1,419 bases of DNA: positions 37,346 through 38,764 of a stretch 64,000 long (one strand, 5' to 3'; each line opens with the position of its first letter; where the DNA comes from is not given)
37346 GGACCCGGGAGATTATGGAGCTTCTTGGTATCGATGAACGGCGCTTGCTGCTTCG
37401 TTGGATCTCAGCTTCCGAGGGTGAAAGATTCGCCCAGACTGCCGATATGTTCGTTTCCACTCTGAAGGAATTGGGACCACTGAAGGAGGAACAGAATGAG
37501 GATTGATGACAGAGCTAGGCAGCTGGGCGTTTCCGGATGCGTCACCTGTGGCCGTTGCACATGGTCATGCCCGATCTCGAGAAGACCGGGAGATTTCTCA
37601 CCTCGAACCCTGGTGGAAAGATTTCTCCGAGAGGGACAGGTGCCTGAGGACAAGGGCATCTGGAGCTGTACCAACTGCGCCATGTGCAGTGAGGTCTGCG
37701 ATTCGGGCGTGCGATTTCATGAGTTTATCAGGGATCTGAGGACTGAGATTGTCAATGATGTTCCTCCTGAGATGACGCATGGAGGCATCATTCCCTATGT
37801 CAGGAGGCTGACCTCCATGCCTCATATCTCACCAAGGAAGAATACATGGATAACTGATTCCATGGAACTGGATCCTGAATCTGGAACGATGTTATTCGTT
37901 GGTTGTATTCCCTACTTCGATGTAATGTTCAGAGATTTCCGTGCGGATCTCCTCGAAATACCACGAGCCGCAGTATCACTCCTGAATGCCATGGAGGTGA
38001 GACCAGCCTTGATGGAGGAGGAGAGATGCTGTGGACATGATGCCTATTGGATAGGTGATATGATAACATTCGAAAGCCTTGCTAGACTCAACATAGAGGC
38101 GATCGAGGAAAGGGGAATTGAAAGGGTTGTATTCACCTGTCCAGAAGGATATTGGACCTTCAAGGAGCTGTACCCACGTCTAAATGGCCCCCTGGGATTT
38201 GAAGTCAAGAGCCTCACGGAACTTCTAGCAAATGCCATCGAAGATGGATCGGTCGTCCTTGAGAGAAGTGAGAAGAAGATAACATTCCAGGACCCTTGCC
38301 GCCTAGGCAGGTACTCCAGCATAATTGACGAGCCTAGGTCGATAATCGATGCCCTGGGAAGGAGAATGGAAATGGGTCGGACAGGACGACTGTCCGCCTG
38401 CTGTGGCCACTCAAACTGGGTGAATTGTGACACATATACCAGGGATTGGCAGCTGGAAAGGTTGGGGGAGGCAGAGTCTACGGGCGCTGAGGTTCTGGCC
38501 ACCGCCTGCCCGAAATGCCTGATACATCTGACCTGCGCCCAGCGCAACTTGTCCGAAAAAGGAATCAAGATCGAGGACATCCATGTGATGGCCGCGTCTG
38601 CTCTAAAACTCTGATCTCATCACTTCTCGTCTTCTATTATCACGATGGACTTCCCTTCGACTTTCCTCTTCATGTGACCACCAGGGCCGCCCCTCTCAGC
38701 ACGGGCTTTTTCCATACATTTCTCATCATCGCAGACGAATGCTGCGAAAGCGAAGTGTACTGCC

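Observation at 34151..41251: Hdr cluster with one bifurcating core but two alternative disulfide-reductase modules, split by an EF-Tu-like pseudo-GTPase and an antisense Zn-ribbon ORF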

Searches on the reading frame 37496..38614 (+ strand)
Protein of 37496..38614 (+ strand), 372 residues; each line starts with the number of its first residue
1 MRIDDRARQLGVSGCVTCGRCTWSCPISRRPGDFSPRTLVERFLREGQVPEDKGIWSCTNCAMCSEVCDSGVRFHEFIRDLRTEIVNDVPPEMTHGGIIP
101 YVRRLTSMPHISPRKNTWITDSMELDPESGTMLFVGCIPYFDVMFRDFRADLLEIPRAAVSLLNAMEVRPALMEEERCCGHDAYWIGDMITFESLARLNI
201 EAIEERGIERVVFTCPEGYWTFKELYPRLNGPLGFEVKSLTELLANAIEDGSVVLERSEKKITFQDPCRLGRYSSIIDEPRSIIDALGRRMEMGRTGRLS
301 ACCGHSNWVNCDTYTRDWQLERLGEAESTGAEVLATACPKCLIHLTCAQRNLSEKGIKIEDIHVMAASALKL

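Call 3: search_protein_families(library=pfam, proteins=[window:37496-38614:+], max_evalue=0.01)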
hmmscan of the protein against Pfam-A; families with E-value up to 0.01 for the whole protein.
window:37496-38614:+ (372 aa): 6 families
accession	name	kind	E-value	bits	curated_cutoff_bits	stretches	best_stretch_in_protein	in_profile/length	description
PF02754.22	CCG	-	1.7e-19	70.1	20.6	2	144-222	13-84/85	Cysteine-rich domain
PF13183.11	Fer4_8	-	5.3e-10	40.1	27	1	12-72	2-68/68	4Fe-4S dicluster domain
PF13237.11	Fer4_10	-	5.7e-06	26.6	25.5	1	13-68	7-52/53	4Fe-4S dicluster domain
PF13187.11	Fer4_9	-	2.3e-05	24.8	27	1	15-71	2-50/52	4Fe-4S dicluster domain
PF13534.11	Fer4_17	-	0.00013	22.9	22.2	1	15-72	2-60/61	4Fe-4S dicluster domain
PF12838.12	Fer4_7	-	0.00052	20.9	27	1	15-72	2-52/52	4Fe-4S dicluster domain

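Call 4: search_protein_families(library=ncbifam, proteins=[window:37496-38614:+], max_evalue=0.01)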
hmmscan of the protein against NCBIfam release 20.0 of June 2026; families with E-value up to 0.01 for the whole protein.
window:37496-38614:+ (372 aa): 26 families (the best 25 are shown)
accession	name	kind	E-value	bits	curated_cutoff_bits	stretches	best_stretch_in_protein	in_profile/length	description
NF004898.0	PRK06259.1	equivalog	6e-30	104.3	385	1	12-365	133-483/488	fumarate reductase (CoM/CoB) subunit TfrB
NF045670.1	quin_L_LdhH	equivalog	1.2e-27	96.6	800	2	127-359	465-698/706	L-lactate dehydrogenase (quinone) large subunit LdhH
NF008369.0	PRK11168.1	equivalog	1.1e-17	64.1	278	2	12-103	10-104/401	anaerobic glycerol-3-phosphate dehydrogenase subunit C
NF045663.1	diclust_near_Sec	equivalog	2.4e-15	55.7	530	1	46-311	343-586/759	pyridine nucleotide-disulfide oxidoreductase/dicluster-binding protein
NF008434.0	PRK11274.1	equivalog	1.6e-12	47.1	333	2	155-356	185-399/409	glycolate oxidase subunit GlcF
NF041890.1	hdrC_Methbact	equivalog_domain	1.8e-12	47.2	270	1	7-73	23-89/192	ferredoxin:CoB-CoM heterodisulfide reductase subunit HdrC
TIGR03379.1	glycerol3P_GlpC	equivalog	1.6e-11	43.6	279.9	2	14-85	6-81/397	anaerobic glycerol-3-phosphate dehydrogenase subunit GlpC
NF041779.1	hetero_SS_HdrC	equivalog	6.5e-11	42.1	350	1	8-70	26-88/198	ferredoxin:CoB-CoM heterodisulfide reductase subunit HdrC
TIGR03290.1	CoB_CoM_SS_C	equivalog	7.7e-11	42.2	160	1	14-87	3-77/144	CoB--CoM heterodisulfide reductase subunit C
NF045796.1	DsrK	equivalog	6.9e-09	34.8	400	1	238-312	300-377/453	sulfate reduction electron transfer complex DsrMKJOP subunit DsrK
NF004616.0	PRK05950.1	subfamily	5.8e-08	32.2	228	1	4-87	138-235/238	succinate dehydrogenase iron-sulfur subunit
TIGR00384.1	dhsB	subfamily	8.9e-08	31.8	88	1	3-81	130-221/222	succinate dehydrogenase and fumarate reductase iron-sulfur protein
NF038018.1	qmoC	equivalog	1.2e-07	31.5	300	1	13-119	18-128/360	quinone-interacting membrane-bound oxidoreductase complex subunit QmoC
TIGR01945.1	rnfC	subfamily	2.6e-06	26.3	245.95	1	13-85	363-431/435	RnfABCDGE type electron transport complex subunit C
NF045724.1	ferredox_TmcB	equivalog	2.1e-05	23.3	735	1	183-341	232-400/430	electron transfer complex ferredoxin TmcB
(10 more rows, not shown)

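Call 27: find_homologous_proteins(query=window:37496-38614:+, max_evalue=0.00001)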
Query window:37496-38614:+ (372 aa): 3027 proteins with E <= 0.00001 among 8000 candidates; the best 120 are listed.
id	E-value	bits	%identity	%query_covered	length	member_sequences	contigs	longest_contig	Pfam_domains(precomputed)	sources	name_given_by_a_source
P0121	1.8e-223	759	85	100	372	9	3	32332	PF02754.22,PF13237.12,PF13183.12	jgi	jgi:heterodisulfide reductase subunit D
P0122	1.6e-186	638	69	100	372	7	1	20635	PF02754.22,PF13183.12,PF13187.12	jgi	jgi:heterodisulfide reductase subunit D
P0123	1.8e-184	631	69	99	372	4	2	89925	PF02754.22,PF13237.12,PF13183.12,PF13187.12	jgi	-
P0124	1.7e-164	565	62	99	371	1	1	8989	PF02754.22,PF13237.12,PF13183.12,PF13187.12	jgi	jgi:Fe-S oxidoreductase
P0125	1.1e-146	506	57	99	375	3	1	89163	PF12797.13,PF02754.22,PF13237.12,PF13183.12,PF13187.12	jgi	-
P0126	6.1e-136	471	52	99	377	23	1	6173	PF02754.22,PF13237.12,PF13183.12,PF13187.12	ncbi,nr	ncbi:MAG: (Fe-S)-binding protein [Methanomassiliicoccales archaeon]|nr:(Fe-S)-binding protein [Metha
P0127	6.3e-135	468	51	99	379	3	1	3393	PF12838.13,PF13534.12,PF02754.22,PF13237.12,PF13183.12,PF13187.12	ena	-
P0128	8.2e-135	467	53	99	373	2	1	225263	PF02754.22,PF13183.12,PF13187.12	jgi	-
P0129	9.8e-135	467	54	98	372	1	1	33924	PF02754.22,PF13183.12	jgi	-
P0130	4.2e-134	465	53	100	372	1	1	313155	PF12838.13,PF02754.22,PF13237.12,PF13183.12,PF13187.12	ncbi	-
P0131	4.8e-134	465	51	99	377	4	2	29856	PF13534.12,PF02754.22,PF13237.12,PF13183.12,PF13187.12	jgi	-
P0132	1.2e-133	464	53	100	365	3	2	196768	PF12838.13,PF13534.12,PF02754.22,PF13237.12,PF13183.12,PF13187.12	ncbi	ncbi:MAG: (Fe-S)-binding protein [Methanomassiliicoccales archaeon]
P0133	1.5e-133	463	52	99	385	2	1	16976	PF12838.13,PF02754.22,PF13237.12,PF13183.12,PF13187.12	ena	-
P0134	1.5e-133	463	53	99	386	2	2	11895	PF12838.13,PF13534.12,PF02754.22,PF13237.12,PF13183.12,PF13187.12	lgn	-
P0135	2.4e-133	463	51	99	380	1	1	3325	PF12838.13,PF13534.12,PF02754.22,PF13237.12,PF13183.12,PF13187.12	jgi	jgi:Fe-S oxidoreductase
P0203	8.1e-106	372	47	99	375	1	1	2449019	PF12838.13,PF13534.12,PF02754.22,PF13237.12,PF13183.12,PF13187.12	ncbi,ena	-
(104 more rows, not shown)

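Call 28: find_encoding_contigs(protein=P0203, flank=10000, max_places=1)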
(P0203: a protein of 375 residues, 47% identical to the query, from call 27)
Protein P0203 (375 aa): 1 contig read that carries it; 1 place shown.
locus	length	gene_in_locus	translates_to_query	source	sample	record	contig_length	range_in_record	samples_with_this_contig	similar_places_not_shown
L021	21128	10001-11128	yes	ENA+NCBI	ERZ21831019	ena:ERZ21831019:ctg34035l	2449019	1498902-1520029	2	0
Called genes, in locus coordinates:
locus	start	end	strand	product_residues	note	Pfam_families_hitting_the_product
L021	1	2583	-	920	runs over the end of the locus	PF13306:LRR_5, PF13855:LRR_8 (faint), PF13306:LRR_5, PF00041:fn3, PF13205:Big_5, PF13620:CarboxypepD_reg, PF13715:CarbopepD_reg_2, PF17210:SdrD_B (weak)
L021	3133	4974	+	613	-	PF04055:Radical_SAM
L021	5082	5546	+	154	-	PF27746:Small_heat_shock_put (weak), PF00011:HSP20, PF17886:ArsA_HSP20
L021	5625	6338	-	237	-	PF03796:DnaB_C (weak), PF06745:ATPase, PF23442:DUF7125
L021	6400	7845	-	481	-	PF13481:AAA_25, PF06745:ATPase, PF23442:DUF7125 (weak)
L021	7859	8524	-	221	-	PF06745:ATPase, PF13481:AAA_25, PF23442:DUF7125 (faint)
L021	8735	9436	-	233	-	PF13353:Fer4_12 (weak), PF04055:Radical_SAM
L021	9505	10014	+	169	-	PF02662:FlpD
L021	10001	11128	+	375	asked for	PF13183:Fer4_8, PF13187:Fer4_9 (weak), PF13237:Fer4_10 (weak), PF13534:Fer4_17 (weak), PF12838:Fer4_7 (weak), PF02754:CCG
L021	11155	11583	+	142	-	PF04343:DUF488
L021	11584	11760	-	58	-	-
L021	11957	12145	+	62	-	-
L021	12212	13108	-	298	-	-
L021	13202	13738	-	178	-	-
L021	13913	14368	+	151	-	PF13183:Fer4_8 (weak), PF13187:Fer4_9 (weak), PF13237:Fer4_10 (faint), PF13534:Fer4_17 (weak)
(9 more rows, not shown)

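Call 31: find_related_loci(query=A1, collection=genome_contigs, flank=10000)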
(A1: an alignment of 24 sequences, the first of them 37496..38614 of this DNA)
Query A1 (372 aa) in genome_contigs; peptide patterns used: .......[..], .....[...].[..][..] (x = any residue, [..] = any of these).
408 stretches matched a pattern; 360 encode a relative of the query (tblastn E <= 1e-3); the best 80 are kept; 80 distinct loci.
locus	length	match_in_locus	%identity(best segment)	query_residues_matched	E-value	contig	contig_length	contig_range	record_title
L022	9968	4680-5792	87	1-371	0e+0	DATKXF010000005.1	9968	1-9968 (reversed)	MAG TPA_asm: Methanomassiliicoccales archaeon isolate SMAG_U14184 k141_3786986, whole genome shotgun sequence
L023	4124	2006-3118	52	1-367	4e-139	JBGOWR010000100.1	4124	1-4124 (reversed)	MAG: Thermoplasmata archaeon isolate OBJ_0618_130150_88 k141_5439266_length_4124_cov_585.0000, whole genome shotgun sequ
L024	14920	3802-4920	50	3-371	8e-135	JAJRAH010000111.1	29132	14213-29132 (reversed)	MAG: Methanomassiliicoccales archaeon isolate OWC_0007 OWC_0007_k121_8853686, whole genome shotgun sequence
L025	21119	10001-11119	51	3-371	4e-135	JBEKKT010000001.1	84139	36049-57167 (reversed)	MAG: Methanomassiliicoccales archaeon isolate SPRUCE 353 SPRUCE_353_1, whole genome shotgun sequence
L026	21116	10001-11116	53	1-371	1e-134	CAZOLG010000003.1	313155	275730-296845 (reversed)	MAG TPA_asm: uncultured Methanomassiliicoccales archaeon isolate SRP141376_co1_297 genome assembly, contig: NODE_27_leng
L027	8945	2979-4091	51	1-367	9e-135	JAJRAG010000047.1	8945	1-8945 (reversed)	MAG: Methanomassiliicoccales archaeon isolate OWC_0006 OWC_0006_k121_1664094, whole genome shotgun sequence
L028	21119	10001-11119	51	3-371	2e-134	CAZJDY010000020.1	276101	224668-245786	MAG TPA_asm: uncultured Methanomassiliicoccaceae archaeon isolate binchicken_co167_198 genome assembly, contig: k141_888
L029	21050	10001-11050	53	8-362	4e-131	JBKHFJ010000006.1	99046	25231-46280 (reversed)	MAG: Methanomassiliicoccales archaeon isolate D1M05_42 NODE_34_length_99046_cov_8.165308, whole genome shotgun sequence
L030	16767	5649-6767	51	3-371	4e-130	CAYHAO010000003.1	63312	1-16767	MAG TPA_asm: uncultured Methanomassiliicoccaceae archaeon isolate ERP119294_co1_233 genome assembly, contig: NODE_449_le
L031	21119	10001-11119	51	3-371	1e-127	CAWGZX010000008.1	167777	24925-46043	MAG: Methanomassiliicoccaceae archaeon isolate MFD02979.bin.1.52 genome assembly, contig: contig_91708, whole genome sho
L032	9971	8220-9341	51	1-370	1e-127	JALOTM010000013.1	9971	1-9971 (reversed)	MAG: Methanomassiliicoccales archaeon isolate Prado233 scaffold_11995, whole genome shotgun sequence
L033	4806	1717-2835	47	3-370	6e-126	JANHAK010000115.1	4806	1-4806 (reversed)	MAG: Methanomassiliicoccales archaeon isolate LCB019-061 scaffold_28320_c1, whole genome shotgun sequence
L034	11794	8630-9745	48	3-371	4e-121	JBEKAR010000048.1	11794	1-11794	MAG: Methanomassiliicoccales archaeon isolate SPRUCE 117 SPRUCE_117_48, whole genome shotgun sequence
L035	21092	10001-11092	48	12-371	1e-120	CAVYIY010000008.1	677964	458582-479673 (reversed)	MAG: Methanomassiliicoccaceae archaeon isolate MFD01299.bin.2.50 genome assembly, contig: contig_49686, whole genome sho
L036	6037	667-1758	49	12-371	2e-119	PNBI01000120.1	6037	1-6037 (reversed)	MAG: Methanomassiliicoccaceae archaeon isolate fen_33 73.20110800_E3D.115_contig_323171, whole genome shotgun sequence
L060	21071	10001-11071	43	15-371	8e-94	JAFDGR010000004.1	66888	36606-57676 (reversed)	MAG: Deltaproteobacteria bacterium isolate Meg22_1012_Bin_323 Meg22_1012_Bin_323_scaffold_1354, whole genome shotgun seq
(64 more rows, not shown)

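Call 36: search_solved_structures(query=window:37496-38614:+, max_evalue=0.001, show_alignments=1)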
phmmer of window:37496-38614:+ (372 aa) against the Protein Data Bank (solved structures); distinct sequences matched with E-value up to 0.001: 8.
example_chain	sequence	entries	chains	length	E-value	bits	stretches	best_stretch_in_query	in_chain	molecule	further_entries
9ojn_A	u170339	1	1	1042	9.4e-24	86.9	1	46-351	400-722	Iron-sulfur-binding reductase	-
5odc_C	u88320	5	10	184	1.5e-09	40.1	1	12-85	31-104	Heterodisulfide reductase, subunit C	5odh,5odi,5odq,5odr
9sfi_E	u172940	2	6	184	2.3e-09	39.5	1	11-83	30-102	H(2)/formate:CoB-CoM heterodisulfide,ferredoxin reductase subunit C2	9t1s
8rvv_C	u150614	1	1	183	5.9e-07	31.6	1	13-86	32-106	H(2):CoB-CoM heterodisulfide,ferredoxin reductase subunit C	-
8rvu_c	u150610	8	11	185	6.1e-07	31.6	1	13-86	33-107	H(2):CoB-CoM heterodisulfide,ferredoxin reductase subunit C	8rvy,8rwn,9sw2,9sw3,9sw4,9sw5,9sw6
7bkb_C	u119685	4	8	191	4.4e-05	25.4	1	13-83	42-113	CoB--CoM heterodisulfide reductase subunit C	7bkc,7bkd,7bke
6lum_B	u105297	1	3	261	0.00013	23.9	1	4-83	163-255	Succinate dehydrogenase subunit B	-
1kf6_B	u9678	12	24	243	0.0005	22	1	11-72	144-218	FUMARATE REDUCTASE IRON-SULFUR PROTEIN | Fumarate reductase iron-sulfur subunit | Fumarate reductase (Anaerobic), Fe-S subunit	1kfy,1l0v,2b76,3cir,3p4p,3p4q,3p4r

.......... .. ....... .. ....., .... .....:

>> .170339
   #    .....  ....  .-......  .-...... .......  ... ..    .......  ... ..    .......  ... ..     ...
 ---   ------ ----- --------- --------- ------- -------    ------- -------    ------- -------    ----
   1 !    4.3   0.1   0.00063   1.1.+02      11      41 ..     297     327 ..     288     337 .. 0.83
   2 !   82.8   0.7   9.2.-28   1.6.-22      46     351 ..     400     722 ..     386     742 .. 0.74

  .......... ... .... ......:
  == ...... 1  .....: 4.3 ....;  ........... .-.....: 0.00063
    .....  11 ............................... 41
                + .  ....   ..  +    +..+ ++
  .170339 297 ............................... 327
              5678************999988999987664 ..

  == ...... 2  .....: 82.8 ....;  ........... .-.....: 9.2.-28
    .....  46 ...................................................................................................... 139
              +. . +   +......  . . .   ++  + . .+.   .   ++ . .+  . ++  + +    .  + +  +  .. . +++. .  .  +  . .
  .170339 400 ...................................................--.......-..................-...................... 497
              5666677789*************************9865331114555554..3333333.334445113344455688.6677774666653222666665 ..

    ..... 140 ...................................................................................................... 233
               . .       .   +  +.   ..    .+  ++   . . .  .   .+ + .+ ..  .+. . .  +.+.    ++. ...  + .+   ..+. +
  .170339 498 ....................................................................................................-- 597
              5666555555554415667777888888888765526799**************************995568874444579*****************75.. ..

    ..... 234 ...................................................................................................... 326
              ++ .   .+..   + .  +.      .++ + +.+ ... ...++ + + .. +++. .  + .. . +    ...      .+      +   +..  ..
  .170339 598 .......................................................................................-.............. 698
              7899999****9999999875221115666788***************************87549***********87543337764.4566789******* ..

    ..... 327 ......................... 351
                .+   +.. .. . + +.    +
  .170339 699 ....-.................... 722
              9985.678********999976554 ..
